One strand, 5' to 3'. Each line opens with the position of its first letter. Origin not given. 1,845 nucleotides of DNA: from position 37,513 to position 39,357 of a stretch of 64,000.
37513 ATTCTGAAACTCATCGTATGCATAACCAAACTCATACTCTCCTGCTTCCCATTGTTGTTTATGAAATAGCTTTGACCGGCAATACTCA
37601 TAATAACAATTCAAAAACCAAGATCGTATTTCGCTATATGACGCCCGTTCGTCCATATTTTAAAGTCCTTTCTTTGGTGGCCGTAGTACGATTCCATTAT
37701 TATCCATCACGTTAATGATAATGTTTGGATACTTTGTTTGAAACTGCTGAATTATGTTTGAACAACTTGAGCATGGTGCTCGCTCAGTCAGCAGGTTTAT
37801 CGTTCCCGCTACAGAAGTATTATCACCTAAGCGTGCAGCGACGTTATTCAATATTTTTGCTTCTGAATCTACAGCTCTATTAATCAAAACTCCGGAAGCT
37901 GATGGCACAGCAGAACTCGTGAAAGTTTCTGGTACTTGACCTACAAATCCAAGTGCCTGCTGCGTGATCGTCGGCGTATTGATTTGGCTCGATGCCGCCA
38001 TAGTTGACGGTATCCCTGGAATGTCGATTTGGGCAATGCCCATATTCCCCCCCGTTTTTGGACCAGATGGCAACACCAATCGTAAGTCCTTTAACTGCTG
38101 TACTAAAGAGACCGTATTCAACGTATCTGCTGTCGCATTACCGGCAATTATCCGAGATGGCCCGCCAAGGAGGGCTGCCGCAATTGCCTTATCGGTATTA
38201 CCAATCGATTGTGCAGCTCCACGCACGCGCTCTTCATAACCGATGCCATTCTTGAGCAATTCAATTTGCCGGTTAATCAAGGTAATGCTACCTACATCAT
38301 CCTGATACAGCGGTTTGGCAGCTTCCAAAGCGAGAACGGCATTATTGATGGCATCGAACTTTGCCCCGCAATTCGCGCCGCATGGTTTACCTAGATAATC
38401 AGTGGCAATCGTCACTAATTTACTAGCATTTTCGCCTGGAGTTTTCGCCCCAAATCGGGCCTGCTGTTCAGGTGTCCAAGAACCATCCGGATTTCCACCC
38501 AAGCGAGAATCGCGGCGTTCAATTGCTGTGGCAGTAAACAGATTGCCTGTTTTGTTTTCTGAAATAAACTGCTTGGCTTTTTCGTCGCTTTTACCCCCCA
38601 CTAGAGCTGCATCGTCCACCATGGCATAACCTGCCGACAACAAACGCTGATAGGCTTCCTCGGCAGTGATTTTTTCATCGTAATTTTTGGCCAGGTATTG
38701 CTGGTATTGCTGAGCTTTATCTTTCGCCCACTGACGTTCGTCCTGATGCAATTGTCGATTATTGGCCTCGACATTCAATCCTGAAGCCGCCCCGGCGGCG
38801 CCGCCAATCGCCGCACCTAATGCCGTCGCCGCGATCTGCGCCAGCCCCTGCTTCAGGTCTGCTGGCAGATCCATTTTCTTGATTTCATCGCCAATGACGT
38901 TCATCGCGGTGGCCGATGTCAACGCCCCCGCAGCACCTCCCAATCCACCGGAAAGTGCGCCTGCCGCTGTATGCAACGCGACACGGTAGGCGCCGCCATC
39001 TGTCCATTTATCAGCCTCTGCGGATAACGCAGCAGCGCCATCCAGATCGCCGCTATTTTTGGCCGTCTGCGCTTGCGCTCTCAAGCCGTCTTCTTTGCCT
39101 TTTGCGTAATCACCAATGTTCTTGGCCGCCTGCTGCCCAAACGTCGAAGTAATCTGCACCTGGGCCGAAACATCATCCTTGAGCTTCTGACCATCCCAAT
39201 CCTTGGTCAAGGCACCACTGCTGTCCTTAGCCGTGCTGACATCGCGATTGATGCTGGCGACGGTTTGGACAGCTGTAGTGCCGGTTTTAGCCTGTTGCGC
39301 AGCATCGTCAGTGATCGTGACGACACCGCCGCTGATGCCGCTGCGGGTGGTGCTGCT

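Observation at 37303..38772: CdiA C-terminal domain of unrecognised type after a VEANN (VENN-variant) junction; carries two PC-x(2-3)-C motifs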

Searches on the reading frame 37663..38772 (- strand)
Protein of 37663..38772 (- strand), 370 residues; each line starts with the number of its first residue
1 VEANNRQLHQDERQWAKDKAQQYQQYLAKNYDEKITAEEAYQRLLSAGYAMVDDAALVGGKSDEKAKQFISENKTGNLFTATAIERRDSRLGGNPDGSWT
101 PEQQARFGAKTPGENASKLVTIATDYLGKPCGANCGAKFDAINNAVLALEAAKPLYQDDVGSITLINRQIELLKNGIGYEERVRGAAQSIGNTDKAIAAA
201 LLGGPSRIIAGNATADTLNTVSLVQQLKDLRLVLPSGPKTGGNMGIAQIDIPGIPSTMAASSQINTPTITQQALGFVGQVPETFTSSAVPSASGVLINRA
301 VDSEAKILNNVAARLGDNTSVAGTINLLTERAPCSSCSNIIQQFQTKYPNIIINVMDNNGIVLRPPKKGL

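Call 7: search_protein_families(library=pfam, proteins=[window:37663-38772:-], max_evalue=1)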
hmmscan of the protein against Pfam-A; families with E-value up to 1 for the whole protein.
window:37663-38772:- (370 aa): 7 families
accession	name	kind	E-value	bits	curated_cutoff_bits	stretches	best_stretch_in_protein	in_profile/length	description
PF14424.12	Toxin-deaminase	-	3.5e-42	144.4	29.6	1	228-359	2-146/146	The BURPS668_1122 family of deaminases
PF18769.7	APOBEC1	-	0.00085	19.9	27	1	299-355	15-71/101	APOBEC1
PF18750.7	SNAD4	-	0.0034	17.9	27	1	300-355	31-85/130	Secreted Novel AID/APOBEC-like Deaminase 4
PF18775.7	APOBEC4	-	0.0054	17.3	27.2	1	330-355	6-31/74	APOBEC4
PF18778.7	NAD1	-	0.0059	17.2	27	1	294-355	41-104/175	Novel AID APOBEC clade 1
PF18774.7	APOBEC4_like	-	0.072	13.5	26.7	1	304-355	38-86/131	APOBEC4-like -AID/APOBEC-deaminase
PF08210.17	APOBEC_N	-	0.078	13.4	25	1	286-355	29-99/170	APOBEC-like N-terminal domain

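Call 8: search_solved_structures(query=window:37663-38772:-, max_evalue=1, show_alignments=3)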
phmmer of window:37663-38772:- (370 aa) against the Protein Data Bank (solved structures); distinct sequences matched with E-value up to 1: 0.

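Call 9: search_protein_families(library=ncbifam, proteins=[window:37663-38772:-], max_evalue=1)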
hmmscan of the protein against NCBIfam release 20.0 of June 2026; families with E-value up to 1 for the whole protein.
window:37663-38772:- (370 aa): 2 families
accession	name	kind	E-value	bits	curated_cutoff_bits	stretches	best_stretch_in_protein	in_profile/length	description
NF002600.0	PRK02256.1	equivalog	0.082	11.5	529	1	7-79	15-82/463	aminopeptidase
TIGR00977.1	citramal_synth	equivalog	0.14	10.4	450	1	295-348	201-254/526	citramalate synthase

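Call 13: find_homologous_proteins(query=window:37663-38757:-, max_evalue=0.001)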
Query window:37663-38757:- (365 aa): 47 proteins with E <= 0.001 among 8000 candidates.
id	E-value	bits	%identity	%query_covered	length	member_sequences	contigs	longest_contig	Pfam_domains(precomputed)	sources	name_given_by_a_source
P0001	1.6e-112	394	54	99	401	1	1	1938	PF14424.13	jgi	jgi:filamentous hemagglutinin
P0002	3.4e-108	380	52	99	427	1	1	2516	PF14424.13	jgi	jgi:filamentous hemagglutinin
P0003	1.7e-99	351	52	94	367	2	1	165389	PF14424.13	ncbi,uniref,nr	ncbi:deaminase domain-containing protein [Herbaspirillum rubrisubalbicans]|uniref:deaminase domain-c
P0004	5.9e-98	346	53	95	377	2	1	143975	PF14424.13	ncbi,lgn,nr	ncbi:hypothetical protein D9X30_3612 [Cupriavidus sp. U2]|nr:hypothetical protein D9X30_3612 [Cupria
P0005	2.2e-82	295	57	72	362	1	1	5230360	-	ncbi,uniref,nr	ncbi:hypothetical protein [Glaciimonas sp. PAMC28666]|uniref:hypothetical protein n=1 Tax=Glaciimona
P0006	9.1e-81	290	55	75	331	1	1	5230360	PF18809.7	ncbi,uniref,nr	ncbi:hypothetical protein [Glaciimonas sp. PAMC28666]|uniref:hypothetical protein n=1 Tax=Glaciimona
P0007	5.3e-66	241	56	61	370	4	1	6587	-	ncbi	-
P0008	2.0e-65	239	57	61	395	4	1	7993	-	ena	-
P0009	2.0e-60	223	57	55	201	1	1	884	-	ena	-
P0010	8.5e-59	218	60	50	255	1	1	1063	-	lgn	-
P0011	1.2e-56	211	70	41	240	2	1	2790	PF14424.13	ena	-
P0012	2.0e-55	207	70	40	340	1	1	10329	PF14424.13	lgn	-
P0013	4.5e-55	205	67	43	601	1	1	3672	PF14424.13,PF04830.19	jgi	jgi:hypothetical protein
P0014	7.1e-55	205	56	55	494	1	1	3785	PF14436.12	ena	-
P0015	2.0e-54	203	68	40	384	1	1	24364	PF14424.13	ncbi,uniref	ncbi:deaminase domain-containing protein, partial [Herbaspirillum aquaticum]|uniref:deaminase domain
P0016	3.0e-54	203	71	39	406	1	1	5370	PF14424.13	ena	-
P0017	6.3e-54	202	67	41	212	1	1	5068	PF14424.13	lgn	-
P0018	8.8e-54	201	67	41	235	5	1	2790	PF14424.13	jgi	jgi:hypothetical protein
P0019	1.6e-53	200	68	41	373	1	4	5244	PF14424.13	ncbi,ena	-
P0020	5.3e-53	199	66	41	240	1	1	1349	PF14424.13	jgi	jgi:filamentous hemagglutinin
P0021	1.1e-52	197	68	40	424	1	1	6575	PF14424.13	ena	-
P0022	1.3e-51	194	64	43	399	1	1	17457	PF14424.13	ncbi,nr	ncbi:MAG: hypothetical protein LBI92_03040, partial [Azoarcus sp.]|nr:hypothetical protein [Azoarcus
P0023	1.4e-51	194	67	41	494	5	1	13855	PF04829.19,PF14424.13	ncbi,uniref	ncbi:deaminase domain-containing protein, partial [Rahnella sp. CJA17(1/100)]|uniref:deaminase domai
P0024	9.3e-51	191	64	40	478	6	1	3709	PF14424.13,PF04830.19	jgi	jgi:hypothetical protein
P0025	9.8e-51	191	65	41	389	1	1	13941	PF14424.13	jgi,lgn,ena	-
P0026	1.2e-50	191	65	41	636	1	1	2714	PF21726.3,PF14424.13,PF04830.19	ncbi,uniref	ncbi:DUF637 domain-containing protein, partial [Hydrogenophaga aromaticivorans]|uniref:DUF637 domain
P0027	1.4e-50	191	65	41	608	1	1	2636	PF04829.19,PF14424.13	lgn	-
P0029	2.7e-50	190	67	40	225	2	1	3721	PF14424.13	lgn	-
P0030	6.3e-50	188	62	40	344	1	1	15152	PF14424.13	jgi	jgi:The BURPS668_1122 family of deaminases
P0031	7.9e-50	188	65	40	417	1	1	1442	PF21726.3,PF14424.13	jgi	jgi:filamentous hemagglutinin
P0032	2.3e-49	187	67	40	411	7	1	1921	PF14424.13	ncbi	ncbi:deaminase domain-containing protein, partial [Burkholderia pseudomallei]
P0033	2.2e-47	180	57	48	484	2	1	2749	PF15644.13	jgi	jgi:hypothetical protein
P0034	2.7e-46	176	62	40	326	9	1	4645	PF14424.13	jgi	jgi:hypothetical protein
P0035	5.8e-46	175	56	47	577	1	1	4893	PF15644.13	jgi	jgi:hypothetical protein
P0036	1.0e-45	175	60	41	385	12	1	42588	PF14424.13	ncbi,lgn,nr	ncbi:deaminase domain-containing protein [Xanthomonas codiaei]|nr:deaminase domain-containing protei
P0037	1.7e-44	171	58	42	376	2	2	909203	-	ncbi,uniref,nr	ncbi:hypothetical protein [Glaciimonas immobilis]|uniref:Filamentous hemagglutinin n=1 Tax=Glaciimon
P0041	8.1e-38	149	52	48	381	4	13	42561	PF18451.8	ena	-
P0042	1.2e-36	145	44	54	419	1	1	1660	PF14424.13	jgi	jgi:hypothetical protein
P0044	3.3e-33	133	50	47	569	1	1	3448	-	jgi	jgi:hypothetical protein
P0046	4.6e-18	84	53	30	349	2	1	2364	PF13529.14,PF03412.22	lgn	-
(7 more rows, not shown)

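Call 42: search_protein_families(library=pfam, proteins=[P0006, P0014, P0033, P0041, P0007, P0037, P0044, P0046], max_evalue=0.01)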
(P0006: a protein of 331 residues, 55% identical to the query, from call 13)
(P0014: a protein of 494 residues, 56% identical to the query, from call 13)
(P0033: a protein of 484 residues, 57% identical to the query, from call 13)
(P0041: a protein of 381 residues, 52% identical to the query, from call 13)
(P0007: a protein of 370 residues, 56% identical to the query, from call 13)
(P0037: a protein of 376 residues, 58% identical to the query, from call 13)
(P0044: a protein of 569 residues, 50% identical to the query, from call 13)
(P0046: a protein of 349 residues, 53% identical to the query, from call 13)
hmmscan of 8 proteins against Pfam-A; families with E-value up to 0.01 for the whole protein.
P0006 (331 aa): 1 family
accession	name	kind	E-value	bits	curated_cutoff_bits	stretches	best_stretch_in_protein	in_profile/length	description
PF18809.6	PBECR1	-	1.6e-05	25.8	27.6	1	250-325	23-99/104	phage-Barnase-EndoU-ColicinE5/D-RelE like nuclease1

P0014 (494 aa): 1 family
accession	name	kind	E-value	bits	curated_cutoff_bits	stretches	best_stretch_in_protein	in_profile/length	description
PF14436.11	EndoU_bacteria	-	2.7e-17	63.8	25.3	1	374-492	5-127/129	Bacterial EndoU nuclease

P0033 (484 aa): 1 family
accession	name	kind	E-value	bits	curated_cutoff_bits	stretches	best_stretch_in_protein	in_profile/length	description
PF15644.12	Gln_amidase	-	3.9e-10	41.2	24.1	1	373-469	1-114/114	Papain fold toxin 1, glutamine deamidase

P0041 (381 aa): 1 family
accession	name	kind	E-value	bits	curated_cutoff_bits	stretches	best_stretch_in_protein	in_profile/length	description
PF18451.7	CdiA_C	-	6e-08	33.2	26.6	1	285-374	2-81/81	Contact-dependent growth inhibition CdiA C-terminal domain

P0007 (370 aa): 0 families

P0037 (376 aa): 0 families

P0044 (569 aa): 0 families

P0046 (349 aa): 3 families
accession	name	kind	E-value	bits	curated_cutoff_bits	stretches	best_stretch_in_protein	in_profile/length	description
PF03412.21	Peptidase_C39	-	3.9e-12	46.6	22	1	213-345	6-127/133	Peptidase C39 family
PF13529.12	Peptidase_C39_2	-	3.1e-06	28.2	24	1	213-323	7-142/143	Peptidase_C39 like family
PF12385.14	Peptidase_C70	-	0.004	17.5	19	0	239-326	43-126/141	Papain-like cysteine protease AvrRpt2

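Call 43: search_protein_families(library=pfam, proteins=[P0035, P0023], max_evalue=10)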
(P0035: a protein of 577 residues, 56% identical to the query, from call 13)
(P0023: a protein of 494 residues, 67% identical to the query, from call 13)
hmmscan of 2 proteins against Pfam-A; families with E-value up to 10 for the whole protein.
P0035 (577 aa): 4 families
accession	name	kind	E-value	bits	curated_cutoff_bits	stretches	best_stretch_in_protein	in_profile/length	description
PF15644.12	Gln_amidase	-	2.4e-15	58.1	24.1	1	465-558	1-113/114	Papain fold toxin 1, glutamine deamidase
PF13332.12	Fil_haemagg_2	-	0.00022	21.8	22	1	9-65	64-118/170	Hemagglutinin repeat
PF18446.7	DUF5611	-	0.11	13.6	25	1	178-252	16-90/102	Domain of unknown function (DUF5611)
PF10507.14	TMEM65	-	0.11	12.9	25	1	194-247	31-84/109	Transmembrane protein 65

P0023 (494 aa): 10 families
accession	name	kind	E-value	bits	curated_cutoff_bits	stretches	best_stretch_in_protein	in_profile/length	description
PF14424.12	Toxin-deaminase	-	5.3e-32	111.4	29.6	1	351-483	2-145/146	The BURPS668_1122 family of deaminases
PF04829.18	PT-VENN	-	8.8e-16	58.2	20.3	1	234-282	1-49/52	Pre-toxin domain with VENN motif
PF18769.7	APOBEC1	-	0.00083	19.9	27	1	427-481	18-72/101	APOBEC1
PF18774.7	APOBEC4_like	-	0.0022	18.4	26.7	1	428-481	37-87/131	APOBEC4-like -AID/APOBEC-deaminase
PF18750.7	SNAD4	-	0.0051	17.3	27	1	428-481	34-86/130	Secreted Novel AID/APOBEC-like Deaminase 4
PF18778.7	NAD1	-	0.016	15.8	27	1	428-481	52-105/175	Novel AID APOBEC clade 1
PF18775.7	APOBEC4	-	0.034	14.8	27.2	1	455-480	6-31/74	APOBEC4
PF08210.17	APOBEC_N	-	0.054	14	25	1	429-481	49-100/170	APOBEC-like N-terminal domain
PF22318.1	DUF6971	-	0.082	13.4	27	1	4-67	29-88/89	Domain of unknown function (DUF6971)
PF00748.24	Calpain_inhib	-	0.31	12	22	1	57-130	22-101/130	Calpain inhibitor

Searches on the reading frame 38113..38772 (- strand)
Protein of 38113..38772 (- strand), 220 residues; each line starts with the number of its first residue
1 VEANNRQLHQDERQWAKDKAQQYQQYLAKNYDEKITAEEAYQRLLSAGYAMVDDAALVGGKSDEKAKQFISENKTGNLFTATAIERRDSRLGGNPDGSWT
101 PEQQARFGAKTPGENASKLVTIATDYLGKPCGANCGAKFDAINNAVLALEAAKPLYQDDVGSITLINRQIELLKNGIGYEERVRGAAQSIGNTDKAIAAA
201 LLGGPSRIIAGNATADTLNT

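Call 46: predict_structure(alignment_id=A2)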
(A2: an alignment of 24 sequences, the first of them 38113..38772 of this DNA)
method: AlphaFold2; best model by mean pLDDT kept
length: 220 residues; sequences in the alignment: 24
mean_pLDDT: 85.3   pTM: 0.78
mean pLDDT of the five models: 85.3, 81.9, 77.3, 73.9, 72.8
residues with pLDDT >= 90: 128; 70-90: 58; 50-70: 18; < 50: 16
segments of 3 or more residues with pLDDT < 50: 205-220
pLDDT, mean of each block of 10 residues (from residue 1): 79 97 98 97 96 84 93 94 87 86 91 96 91 85 94 93 96 90 81 54 50 45
secondary structure, 60 per line:
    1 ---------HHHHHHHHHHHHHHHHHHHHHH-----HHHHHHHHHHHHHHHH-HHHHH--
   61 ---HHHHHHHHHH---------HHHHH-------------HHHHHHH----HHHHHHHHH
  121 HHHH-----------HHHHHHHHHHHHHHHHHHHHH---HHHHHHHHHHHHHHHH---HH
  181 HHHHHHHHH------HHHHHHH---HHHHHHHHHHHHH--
elements in order: H10-31 H37-52 H54-58 H64-73 H83-87 H101-107 H112-124 H136-156 H160-175 H179-189 H196-202 H206-218

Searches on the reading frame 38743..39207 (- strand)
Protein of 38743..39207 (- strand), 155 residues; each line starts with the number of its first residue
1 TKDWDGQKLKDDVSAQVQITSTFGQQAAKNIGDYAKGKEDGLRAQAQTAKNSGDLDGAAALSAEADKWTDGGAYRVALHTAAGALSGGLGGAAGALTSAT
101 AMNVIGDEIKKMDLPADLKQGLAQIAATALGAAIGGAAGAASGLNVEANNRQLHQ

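Call 43: search_protein_families(library=pfam, proteins=[window:38743-39207:-], max_evalue=10)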
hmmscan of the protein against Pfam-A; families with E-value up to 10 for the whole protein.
window:38743-39207:- (155 aa): 3 families
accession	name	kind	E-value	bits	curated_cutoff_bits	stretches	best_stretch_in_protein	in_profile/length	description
PF22554.1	Chap-C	-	0.089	13.9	27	1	42-69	51-78/91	TY-Chap C-terminal domain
PF06826.17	Asp-Al_Ex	-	0.12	12.6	27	1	87-127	115-154/167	Predicted Permease Membrane Region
PF04505.17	CD225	-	0.26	11.9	27.1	1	45-68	30-53/68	Interferon-induced transmembrane protein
